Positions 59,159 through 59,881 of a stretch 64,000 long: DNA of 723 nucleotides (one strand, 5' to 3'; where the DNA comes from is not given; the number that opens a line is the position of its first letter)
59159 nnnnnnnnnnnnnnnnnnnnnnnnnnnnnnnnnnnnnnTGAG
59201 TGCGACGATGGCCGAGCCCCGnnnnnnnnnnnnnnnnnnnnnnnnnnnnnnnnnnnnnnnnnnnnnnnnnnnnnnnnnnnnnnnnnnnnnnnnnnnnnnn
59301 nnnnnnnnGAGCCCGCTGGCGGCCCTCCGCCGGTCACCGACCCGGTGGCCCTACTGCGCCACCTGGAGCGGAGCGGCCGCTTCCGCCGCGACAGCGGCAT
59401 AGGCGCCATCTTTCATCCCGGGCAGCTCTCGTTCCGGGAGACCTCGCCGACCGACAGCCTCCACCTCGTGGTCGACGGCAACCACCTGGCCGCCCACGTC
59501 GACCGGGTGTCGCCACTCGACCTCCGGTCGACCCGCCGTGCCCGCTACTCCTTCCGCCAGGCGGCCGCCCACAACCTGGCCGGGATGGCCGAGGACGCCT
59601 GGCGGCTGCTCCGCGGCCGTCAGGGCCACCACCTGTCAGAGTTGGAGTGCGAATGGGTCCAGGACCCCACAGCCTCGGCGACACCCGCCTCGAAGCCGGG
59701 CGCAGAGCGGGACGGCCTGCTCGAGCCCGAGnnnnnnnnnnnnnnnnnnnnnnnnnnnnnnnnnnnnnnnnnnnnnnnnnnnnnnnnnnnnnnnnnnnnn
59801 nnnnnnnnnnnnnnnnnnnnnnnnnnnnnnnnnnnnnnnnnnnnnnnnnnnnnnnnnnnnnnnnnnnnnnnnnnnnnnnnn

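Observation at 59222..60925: Condensation/acyltransferase-like two-domain gene inserted between argG and argH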

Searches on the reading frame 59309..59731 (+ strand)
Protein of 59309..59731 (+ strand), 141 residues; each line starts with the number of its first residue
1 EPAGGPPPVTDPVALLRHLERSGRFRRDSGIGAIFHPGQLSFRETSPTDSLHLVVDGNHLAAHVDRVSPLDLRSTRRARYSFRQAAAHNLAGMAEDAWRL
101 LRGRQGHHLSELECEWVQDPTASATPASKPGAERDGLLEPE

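Call 30: predict_structure(alignment_id=A2)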
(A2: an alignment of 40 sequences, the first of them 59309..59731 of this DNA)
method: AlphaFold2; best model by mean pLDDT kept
length: 141 residues; sequences in the alignment: 40
mean_pLDDT: 70.6   pTM: 0.55
mean pLDDT of the five models: 70.6, 67.4, 67.0, 66.6, 60.1
residues with pLDDT >= 90: 13; 70-90: 62; 50-70: 46; < 50: 20
segments of 3 or more residues with pLDDT < 50: 68-75
pLDDT, mean of each block of 10 residues (from residue 1): 71 86 89 81 84 89 70 48 67 68 56 77 55 52 46
secondary structure, 60 per line:
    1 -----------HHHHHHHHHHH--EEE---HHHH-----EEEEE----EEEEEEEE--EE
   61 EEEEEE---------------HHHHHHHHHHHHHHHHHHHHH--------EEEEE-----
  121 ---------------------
elements in order: H12-22 E25-27 H31-34 E40-44 E49-56 E59-66 H82-102 E111-115

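Call 32: fold_search(model_id=the predicted structure, library=pdb)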
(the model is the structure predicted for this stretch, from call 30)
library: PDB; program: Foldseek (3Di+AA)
matches with E <= 10: 87; with E <= 0.001: 0
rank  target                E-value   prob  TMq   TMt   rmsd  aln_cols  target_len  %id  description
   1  8syj_B                1.1e+00  0.33  0.23  0.20   9.3        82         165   13  Structure of apurinic/apyrimidinic DNA lyase TK0353 from Thermococcus kodakarensis (Iodide crystal form) (released 2023-12-06)
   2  9om8_D                2.1e+00  0.06  0.18  0.12  13.1       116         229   15  Crystal structure of PprA S-F filament from Deinococcus radiodurans (released 2025-05-28)
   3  8gm6_B                2.3e+00  0.16  0.22  0.19   9.6        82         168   15  Structure of apurinic/apyrimidinic DNA lyase TK0353 from Thermococcus kodakarensis (Selenomethionine) (released 2023-12-06)
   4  4wf7_A                2.3e+00  0.08  0.17  0.07   7.4        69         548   19  Crystal structures of trehalose synthase from Deinococcus radiodurans reveal that a closed conformation is involved in (released 2014-12-24)
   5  5kkx_A                2.8e+00  0.08  0.19  0.13   5.0        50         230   18  Crystal structure of a TbpB C-lobe mutant from Neisseria meningitidis M982 (released 2017-07-19)
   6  5gtw_A                2.8e+00  0.06  0.16  0.06   8.3        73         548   18  The N253R mutant structures of trehalose synthase from Deinococcus radiodurans display two different active-site confo (released 2017-08-30)
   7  9sd7                  2.9e+00  0.12  0.17  0.04   6.9        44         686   14  Crystal structure of C-terminally truncated human PGGHG in complex with glucose (released 2026-02-11)
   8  8swh_A                3.1e+00  0.08  0.16  0.12   6.4        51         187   18  Local refinement of SARS-CoV-2 (HP-GSAS-Mut7) spike NTD in complex with TXG-0078 Fab (released 2024-05-22)
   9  9nvi_G                3.1e+00  0.04  0.15  0.19   7.4        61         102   20  mjHSP16.5 32mer (+lysozyme, 75C) (released 2025-04-16)
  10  9nvk_o                3.3e+00  0.04  0.15  0.17   7.5        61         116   20  mjHSP16.5 36mer (+lysozyme, 75C) (released 2025-04-16)
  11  9sd6_A                3.5e+00  0.10  0.17  0.04   7.0        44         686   14  Crystal structure of the C-terminally truncated human E430Q/E574Q-PGGHG double mutant in complex with kojibiose (released 2026-02-11)
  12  4eld_B                3.5e+00  0.03  0.11  0.13  12.5        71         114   13  Crystal Structure of an Activated Variant of Small Heat Shock Protein Hsp16.5 (released 2012-06-13)
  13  8gm7_C                3.7e+00  0.10  0.21  0.18   9.9        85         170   13  Structure of apurinic/apyrimidinic DNA Lyase TK0353 from Thermococcus kodakarensis (Native Crystal Form) (released 2023-12-06)
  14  8gm6_A                3.7e+00  0.05  0.15  0.13  12.4       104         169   12  Structure of apurinic/apyrimidinic DNA lyase TK0353 from Thermococcus kodakarensis (Selenomethionine) (released 2023-12-06)
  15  3cih                  4.2e+00  0.15  0.18  0.04   2.4        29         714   10  Crystal structure of a putative alpha-rhamnosidase from Bacteroides thetaiotaomicron (released 2008-04-01)
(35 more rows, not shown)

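Call 57: search_protein_representatives(alignment_id=A5)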
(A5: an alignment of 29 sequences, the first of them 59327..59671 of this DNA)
Query: 29 sequences, 115 profile positions. Proteins with E-value up to 0.001 (for the whole library): 238; up to 1e-10: 138; up to 1e-30: 25. The best 150 are listed.
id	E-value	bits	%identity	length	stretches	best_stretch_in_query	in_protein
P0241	4.0e-53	195.0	-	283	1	4-114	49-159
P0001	1.0e-51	190.5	-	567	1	1-114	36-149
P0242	1.2e-50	187.0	-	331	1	1-114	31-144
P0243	7.1e-50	184.6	-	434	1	1-113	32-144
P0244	2.5e-48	179.6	-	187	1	1-113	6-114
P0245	3.9e-48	178.9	-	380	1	1-111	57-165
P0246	7.2e-48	178.1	-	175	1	3-114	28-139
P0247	1.5e-44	167.3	-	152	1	1-97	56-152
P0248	1.7e-44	167.2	-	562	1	1-111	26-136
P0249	4.4e-42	159.4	-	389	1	4-113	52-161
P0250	4.5e-37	143.3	-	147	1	3-111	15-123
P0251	2.1e-36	141.2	-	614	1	3-112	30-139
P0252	6.4e-35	136.3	-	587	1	2-112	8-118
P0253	1.9e-34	134.8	-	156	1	1-98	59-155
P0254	1.1e-33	132.4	-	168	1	2-112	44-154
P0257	7.4e-33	129.7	-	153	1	8-113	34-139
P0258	1.1e-32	129.1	-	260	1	3-112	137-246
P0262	1.8e-31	125.2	-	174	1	8-112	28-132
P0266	1.3e-30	122.4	-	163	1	3-112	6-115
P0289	5.7e-26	107.5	-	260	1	3-101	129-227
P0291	9.7e-26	106.7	-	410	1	4-104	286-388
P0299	7.9e-25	103.8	-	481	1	5-112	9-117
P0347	3.7e-16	75.9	-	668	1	3-101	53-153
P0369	8.1e-12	61.9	-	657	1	8-87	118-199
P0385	3.3e-10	56.7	-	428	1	3-82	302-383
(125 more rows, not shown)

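Call 58: search_protein_families(library=pfam, proteins=[P0250, P0254, P0257, P0262, P0291, P0385, P0258, P0347, P0369, P0299], max_evalue=0.1)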
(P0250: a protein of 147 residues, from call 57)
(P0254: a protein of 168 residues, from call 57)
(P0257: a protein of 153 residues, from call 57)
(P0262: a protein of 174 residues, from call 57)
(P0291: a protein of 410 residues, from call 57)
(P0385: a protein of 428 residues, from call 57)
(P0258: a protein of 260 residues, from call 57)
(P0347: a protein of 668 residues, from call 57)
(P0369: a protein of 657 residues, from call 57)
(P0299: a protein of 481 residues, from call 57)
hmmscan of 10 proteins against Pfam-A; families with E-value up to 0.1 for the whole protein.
P0250 (147 aa): 0 families

P0254 (168 aa): 0 families

P0257 (153 aa): 0 families

P0262 (174 aa): 0 families

P0291 (410 aa): 2 families
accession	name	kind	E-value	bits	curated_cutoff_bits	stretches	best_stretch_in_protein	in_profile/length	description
PF12710.13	HAD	-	2.3e-24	87.3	27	1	27-215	1-189/189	haloacid dehalogenase-like hydrolase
PF00702.32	Hydrolase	-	0.032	15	26.4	1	95-217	77-190/191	haloacid dehalogenase-like hydrolase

P0385 (428 aa): 2 families
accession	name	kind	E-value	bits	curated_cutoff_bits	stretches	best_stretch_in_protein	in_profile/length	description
PF13699.11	eCIS_core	-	3e-33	114.3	22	1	73-149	2-78/79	eCIS core domain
PF19527.4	DUF6055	-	0.076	12.4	27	1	107-155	102-152/417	Family of unknown function (DUF6055)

P0258 (260 aa): 0 families

P0347 (668 aa): 0 families

P0369 (657 aa): 3 families
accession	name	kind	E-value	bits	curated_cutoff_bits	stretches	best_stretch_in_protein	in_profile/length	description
PF00668.25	Condensation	-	2.9e-08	33.3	30.6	1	248-374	27-164/456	Condensation domain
PF03007.21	WS_DGAT_cat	-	0.0099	16.1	23.6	1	347-383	131-167/263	Wax ester synthase/diacylglycerol acyltransferase catalytic domain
PF05926.16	Phage_GPL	-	0.091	13.2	27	0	246-277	11-42/139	Phage head completion protein (GPL)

P0299 (481 aa): 0 families

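Call 61: find_encoding_contigs(protein=P0254, flank=5000, max_places=4)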
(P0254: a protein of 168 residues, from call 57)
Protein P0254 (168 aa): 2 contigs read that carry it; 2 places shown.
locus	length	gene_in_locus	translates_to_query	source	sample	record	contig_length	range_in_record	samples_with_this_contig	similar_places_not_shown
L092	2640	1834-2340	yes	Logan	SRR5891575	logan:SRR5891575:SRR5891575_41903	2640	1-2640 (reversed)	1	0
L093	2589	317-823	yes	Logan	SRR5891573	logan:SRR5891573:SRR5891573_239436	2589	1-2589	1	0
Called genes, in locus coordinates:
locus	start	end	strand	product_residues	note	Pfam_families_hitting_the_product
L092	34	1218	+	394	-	PF12229:PG_binding_4, PF03734:YkuD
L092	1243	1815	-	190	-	PF00583:Acetyltransf_1, PF13673:Acetyltransf_10, PF13508:Acetyltransf_7, PF08445:FR47 (weak)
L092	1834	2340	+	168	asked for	-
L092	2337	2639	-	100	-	?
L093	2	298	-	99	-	?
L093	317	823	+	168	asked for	-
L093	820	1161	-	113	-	-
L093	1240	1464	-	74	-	-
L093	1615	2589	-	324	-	?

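Call 66: search_solved_structures(query=A5, max_evalue=10, show_alignments=3)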
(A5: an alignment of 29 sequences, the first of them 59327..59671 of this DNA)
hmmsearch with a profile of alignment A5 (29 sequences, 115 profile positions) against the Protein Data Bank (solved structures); distinct sequences matched with E-value up to 10: 1.
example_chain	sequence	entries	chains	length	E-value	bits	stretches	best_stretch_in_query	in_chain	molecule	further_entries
3kuu_A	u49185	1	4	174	0.97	13.2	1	33-58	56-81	Phosphoribosylaminoimidazole carboxylase catalytic subunit PurE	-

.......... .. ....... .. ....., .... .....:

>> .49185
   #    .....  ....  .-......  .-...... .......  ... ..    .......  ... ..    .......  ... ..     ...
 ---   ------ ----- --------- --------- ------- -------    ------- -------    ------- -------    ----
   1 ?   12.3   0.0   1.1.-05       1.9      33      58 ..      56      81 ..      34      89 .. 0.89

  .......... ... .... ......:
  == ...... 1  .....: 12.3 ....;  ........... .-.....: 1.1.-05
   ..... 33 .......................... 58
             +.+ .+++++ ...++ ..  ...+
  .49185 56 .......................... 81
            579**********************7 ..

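Call 67: search_protein_families(library=ncbifam, proteins=[P0250, P0254, P0257, P0262, P0266, P0258, P0289, P0385, P0291, P0347], max_evalue=1)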
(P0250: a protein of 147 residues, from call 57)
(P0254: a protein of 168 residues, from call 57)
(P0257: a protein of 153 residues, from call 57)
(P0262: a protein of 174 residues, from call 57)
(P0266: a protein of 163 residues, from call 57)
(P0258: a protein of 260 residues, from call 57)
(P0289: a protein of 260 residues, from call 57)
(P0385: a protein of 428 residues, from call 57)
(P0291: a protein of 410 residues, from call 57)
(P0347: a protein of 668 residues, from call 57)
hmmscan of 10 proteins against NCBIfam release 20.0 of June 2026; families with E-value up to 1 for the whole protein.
P0250 (147 aa): 0 families

P0254 (168 aa): 0 families

P0257 (153 aa): 0 families

P0262 (174 aa): 1 family
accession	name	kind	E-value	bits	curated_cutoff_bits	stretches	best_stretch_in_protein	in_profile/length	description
NF002326.0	PRK01286.1-1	equivalog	0.3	10.4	390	1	108-154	171-214/379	deoxyguanosinetriphosphate triphosphohydrolase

P0266 (163 aa): 0 families

P0258 (260 aa): 0 families

P0289 (260 aa): 0 families

P0385 (428 aa): 0 families

P0291 (410 aa): 7 families
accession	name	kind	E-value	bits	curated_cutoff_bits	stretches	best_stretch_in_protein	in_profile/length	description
TIGR01490.1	HAD-SF-IB-hyp1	subfamily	1.1e-43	149.9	98.3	1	26-228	1-201/202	HAD-IB family hydrolase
NF052360.1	HolPasePseu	equivalog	9.3e-23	81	280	1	26-240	3-214/218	histidinol-phosphatase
NF052359.1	HolPaseNeis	equivalog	2.2e-17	63.5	400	1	27-242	4-219/221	histidinol-phosphatase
TIGR01488.1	HAD-SF-IB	subfamily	1.7e-15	57.5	45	1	26-217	1-177/177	HAD-IB family phosphatase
TIGR00099.1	Cof-subfamily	subfamily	0.02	14.5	137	0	180-219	186-225/256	Cof-type HAD-IIB family hydrolase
TIGR00338.1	serB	equivalog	0.066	12.8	144.15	1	121-216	92-186/219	phosphoserine phosphatase SerB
NF008350.0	PRK11133.1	equivalog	0.1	11.7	413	1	168-218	234-284/324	phosphoserine phosphatase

P0347 (668 aa): 0 families

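Call 68: search_protein_families(library=padloc, proteins=[P0250, P0254, P0257, P0262, P0266, P0258, P0289, P0385], max_evalue=1)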
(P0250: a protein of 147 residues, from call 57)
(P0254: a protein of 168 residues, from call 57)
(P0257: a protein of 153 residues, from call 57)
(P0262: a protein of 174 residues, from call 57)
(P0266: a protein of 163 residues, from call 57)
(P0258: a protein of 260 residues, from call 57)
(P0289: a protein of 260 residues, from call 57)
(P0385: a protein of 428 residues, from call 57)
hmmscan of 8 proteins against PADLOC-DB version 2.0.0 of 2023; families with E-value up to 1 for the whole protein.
P0250 (147 aa): 0 families

P0254 (168 aa): 0 families

P0257 (153 aa): 0 families

P0262 (174 aa): 0 families

P0266 (163 aa): 0 families

P0258 (260 aa): 0 families

P0289 (260 aa): 0 families

P0385 (428 aa): 0 families

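Call 72: find_related_loci(query=A7, collection=metagenome_contigs, flank=5000)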
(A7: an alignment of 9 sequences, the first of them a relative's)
Query A7 (168 aa) in metagenome_contigs; peptide patterns used: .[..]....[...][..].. (x = any residue, [..] = any of these).
111 stretches matched a pattern; 68 encode a relative of the query (tblastn E <= 1e-3); 68 distinct loci.
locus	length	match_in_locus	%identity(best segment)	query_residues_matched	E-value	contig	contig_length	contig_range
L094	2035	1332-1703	62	34-157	3e-51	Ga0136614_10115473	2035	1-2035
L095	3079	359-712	64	44-161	5e-47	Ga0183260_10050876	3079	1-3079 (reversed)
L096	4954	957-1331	61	37-161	8e-47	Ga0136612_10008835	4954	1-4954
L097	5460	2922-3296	62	37-161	6e-47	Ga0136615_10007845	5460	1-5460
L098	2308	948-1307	59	42-161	2e-45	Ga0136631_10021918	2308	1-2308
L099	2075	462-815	58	40-157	6e-44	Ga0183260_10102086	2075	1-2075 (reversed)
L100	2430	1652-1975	64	51-158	6e-44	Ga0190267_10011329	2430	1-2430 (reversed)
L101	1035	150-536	57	26-157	1e-45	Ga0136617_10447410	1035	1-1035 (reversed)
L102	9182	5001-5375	58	36-160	3e-43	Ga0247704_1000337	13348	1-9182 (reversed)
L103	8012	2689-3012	64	51-158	4e-43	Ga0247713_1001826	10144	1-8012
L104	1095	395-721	63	51-159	2e-44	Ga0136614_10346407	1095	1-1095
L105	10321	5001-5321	62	51-157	1e-42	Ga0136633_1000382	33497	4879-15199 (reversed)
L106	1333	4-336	62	47-157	6e-44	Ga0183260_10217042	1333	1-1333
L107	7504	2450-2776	58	49-157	1e-42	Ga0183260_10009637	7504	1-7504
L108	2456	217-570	59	40-157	3e-42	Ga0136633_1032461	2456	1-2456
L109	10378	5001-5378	57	31-157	6e-42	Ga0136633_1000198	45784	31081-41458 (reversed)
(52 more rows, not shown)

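Call 78: search_protein_families(library=pfam, proteins=[L109:2475-4169:-, L109:2505-3536:+, L109:4168-5295:+, L109:4075-4914:-, L109:5660-6730:+, L109:5801-7108:-, L109:6933-8279:-, L109:7131-8219:+, L109:6628-7293:+, L109:3561-4136:+], max_evalue=0.001)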
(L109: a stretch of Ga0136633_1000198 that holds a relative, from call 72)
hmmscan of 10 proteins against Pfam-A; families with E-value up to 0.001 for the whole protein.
L109:2475-4169:- (564 aa): 9 families
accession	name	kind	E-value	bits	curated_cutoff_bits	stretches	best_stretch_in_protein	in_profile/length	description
PF01593.30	Amino_oxidase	-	4.2e-19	69.6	19.8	1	67-432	2-366/443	Flavin containing amine oxidoreductase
PF13450.12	NAD_binding_8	-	4.7e-14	52.8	21.9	1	61-126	1-67/68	NAD(P)-binding Rossmann-like domain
PF01266.30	DAO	-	9.6e-10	38.9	27.9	1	58-95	1-38/353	FAD dependent oxidoreductase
PF01494.25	FAD_binding_3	-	4.9e-08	33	22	1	58-90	3-34/349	FAD binding domain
PF07992.20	Pyr_redox_2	-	2.2e-07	31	26.1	1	58-88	2-31/291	Pyridine nucleotide-disulphide oxidoreductase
PF01946.23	Thi4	-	2.3e-07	30.7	26.2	1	58-94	19-55/235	Thi4 family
PF12831.13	FAD_oxidored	-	5.3e-07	29.7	27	1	58-95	1-37/416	FAD dependent oxidoreductase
PF00890.30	FAD_binding_2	-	4.6e-06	26.5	20.4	1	58-94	1-36/414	FAD binding domain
PF13738.12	Pyr_redox_3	-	0.00033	20.4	30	1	60-95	1-36/305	Pyridine nucleotide-disulphide oxidoreductase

L109:2505-3536:+ (343 aa): 0 families

L109:4168-5295:+ (375 aa): 0 families

L109:4075-4914:- (279 aa): 1 family
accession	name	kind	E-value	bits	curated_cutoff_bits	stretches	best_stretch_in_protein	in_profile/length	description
PF04228.19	Zn_peptidase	-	2.4e-71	241.1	23.2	1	13-274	20-290/290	Putative neutral zinc metallopeptidase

L109:5660-6730:+ (356 aa): 9 families
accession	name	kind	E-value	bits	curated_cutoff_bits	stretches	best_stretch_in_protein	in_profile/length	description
PF01593.30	Amino_oxidase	-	1.6e-53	183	19.8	2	107-352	196-443/443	Flavin containing amine oxidoreductase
PF13450.12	NAD_binding_8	-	2.2e-15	57.1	21.9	1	6-70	1-67/68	NAD(P)-binding Rossmann-like domain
PF00070.33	Pyr_redox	-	1.5e-06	29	22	1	4-37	2-35/82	Pyridine nucleotide-disulphide oxidoreductase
PF00890.30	FAD_binding_2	-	1.7e-06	27.9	20.4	1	4-39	2-37/414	FAD binding domain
PF01266.30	DAO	-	1.2e-05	25.5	27.9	1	4-126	2-130/353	FAD dependent oxidoreductase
PF07992.20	Pyr_redox_2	-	1.2e-05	25.3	26.1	1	4-37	145-178/291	Pyridine nucleotide-disulphide oxidoreductase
PF12831.13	FAD_oxidored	-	1.4e-05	25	27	1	3-39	1-37/416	FAD dependent oxidoreductase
PF03486.20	HI0933_like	-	2.4e-05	24.3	50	1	3-42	2-41/244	HI0933-like protein Rossmann domain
PF01494.25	FAD_binding_3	-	9.9e-05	22.1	22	1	2-34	2-34/349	FAD binding domain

L109:5801-7108:- (435 aa): 0 families

L109:6933-8279:- (448 aa): 0 families

L109:7131-8219:+ (362 aa): 1 family
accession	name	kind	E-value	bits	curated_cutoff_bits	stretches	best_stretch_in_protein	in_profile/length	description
PF05988.18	DUF899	-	2e-73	247.2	27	1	56-267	3-198/224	Bacterial protein of unknown function (DUF899)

L109:6628-7293:+ (221 aa): 0 families

L109:3561-4136:+ (191 aa): 0 families

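Call 79: find_homologous_proteins(query=P0254, max_evalue=0.001)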
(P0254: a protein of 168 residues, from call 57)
Query P0254 (168 aa): 150 proteins with E <= 0.001 among 219 candidates; the best 120 are listed.
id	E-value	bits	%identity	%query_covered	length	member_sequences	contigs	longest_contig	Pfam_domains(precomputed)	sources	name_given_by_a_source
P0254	3.1e-111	387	100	100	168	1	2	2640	-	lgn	-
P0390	1.5e-48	183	65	74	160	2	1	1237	-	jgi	-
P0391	3.5e-47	179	62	74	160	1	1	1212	-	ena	-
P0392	1.0e-46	177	63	74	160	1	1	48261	-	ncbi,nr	ncbi:MAG TPA: hypothetical protein VM121_10240 [Acidimicrobiales bacterium]|nr:hypothetical protein 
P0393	3.2e-45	172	61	74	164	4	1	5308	-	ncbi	-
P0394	5.1e-45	172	59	79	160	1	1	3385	-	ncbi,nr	ncbi:MAG: hypothetical protein M3159_07825, partial [Actinomycetota bacterium]|nr:hypothetical prote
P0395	8.9e-45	171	65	71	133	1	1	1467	-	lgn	-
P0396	2.0e-44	170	60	74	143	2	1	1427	-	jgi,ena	jgi:hypothetical protein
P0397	1.5e-43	167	59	74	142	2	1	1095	-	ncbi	-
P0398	1.5e-43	167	60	74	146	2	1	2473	-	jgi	jgi:hypothetical protein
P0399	2.2e-43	166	58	74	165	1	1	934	-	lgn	-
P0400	3.1e-43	166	65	66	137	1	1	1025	-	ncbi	-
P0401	4.3e-43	165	59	73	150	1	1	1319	-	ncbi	-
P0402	6.4e-43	165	62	77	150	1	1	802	-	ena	-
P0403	6.4e-43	165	59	74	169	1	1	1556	-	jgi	jgi:hypothetical protein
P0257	2.7e-39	153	58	74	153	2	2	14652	-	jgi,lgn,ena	jgi:hypothetical protein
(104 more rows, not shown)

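Call 95: search_solved_structures(query=A6, max_evalue=10, show_alignments=2)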
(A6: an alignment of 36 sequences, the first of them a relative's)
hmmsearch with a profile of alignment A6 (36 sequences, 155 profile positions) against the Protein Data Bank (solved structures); distinct sequences matched with E-value up to 10: 11.
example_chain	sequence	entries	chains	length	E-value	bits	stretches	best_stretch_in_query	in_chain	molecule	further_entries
1qkr_A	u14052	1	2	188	0.76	12.9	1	92-141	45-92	VINCULIN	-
3myi_A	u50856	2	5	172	0.8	12.8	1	92-141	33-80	Vinculin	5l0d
5l0c_A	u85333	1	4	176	0.85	12.8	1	92-141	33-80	Vinculin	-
4pr9_A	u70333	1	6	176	0.86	12.7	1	92-141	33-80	Vinculin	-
5l0j_A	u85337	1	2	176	0.87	12.7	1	92-141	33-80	Vinculin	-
5l0g_A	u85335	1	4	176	0.88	12.7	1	92-141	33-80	Vinculin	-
5l0h_A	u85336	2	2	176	0.97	12.6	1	92-141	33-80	Vinculin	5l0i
9qwo_A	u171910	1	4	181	0.97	12.6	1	92-141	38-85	Isoform 1 of Vinculin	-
1rke_B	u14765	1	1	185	1.1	12.5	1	92-141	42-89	VCL protein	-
3h2u_A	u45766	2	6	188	1.1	12.4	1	92-141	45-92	Vinculin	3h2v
9q1l_C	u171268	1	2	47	6.4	9.9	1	97-131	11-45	Vicilin Jug r 2.0102 hairpinin alpha 4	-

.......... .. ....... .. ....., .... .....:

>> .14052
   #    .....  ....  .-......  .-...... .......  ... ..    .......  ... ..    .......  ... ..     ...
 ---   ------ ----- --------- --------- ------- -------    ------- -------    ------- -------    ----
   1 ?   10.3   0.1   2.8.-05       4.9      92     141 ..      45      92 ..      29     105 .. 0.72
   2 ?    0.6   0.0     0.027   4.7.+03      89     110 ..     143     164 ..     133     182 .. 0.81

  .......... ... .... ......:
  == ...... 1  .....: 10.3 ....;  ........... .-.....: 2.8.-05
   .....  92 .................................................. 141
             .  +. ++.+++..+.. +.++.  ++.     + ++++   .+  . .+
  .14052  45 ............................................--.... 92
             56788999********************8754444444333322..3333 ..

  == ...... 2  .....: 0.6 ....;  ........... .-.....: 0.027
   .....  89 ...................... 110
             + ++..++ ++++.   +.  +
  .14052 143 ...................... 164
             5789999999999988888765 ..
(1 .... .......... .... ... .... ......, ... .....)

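Call 96: search_protein_families(library=pfam, alignment_id=A6, max_evalue=5)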
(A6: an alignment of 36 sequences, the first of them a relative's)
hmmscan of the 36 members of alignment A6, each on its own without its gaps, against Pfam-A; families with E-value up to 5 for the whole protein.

A. member 1, P0254 (168 aa): 0 families

B. families by the number of members that match (of 36 scanned): 7 families
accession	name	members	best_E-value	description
PF06240.19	COXG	2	0.25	Carbon monoxide dehydrogenase subunit G (CoxG)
PF06348.16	DUF1059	1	1.1e-11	Protein of unknown function (DUF1059)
PF22476.1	Ago_N_3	1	0.036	Argonaute, N-terminal domain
PF06236.17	MelC1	1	0.045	Tyrosinase co-factor MelC1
PF20228.3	DUF6587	1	0.076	Family of unknown function (DUF6587)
PF24435.1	RRM_NFXL1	1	0.15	NFXL1 RRM-like domain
PF03645.18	Tctex-1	1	0.18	Tctex-1 family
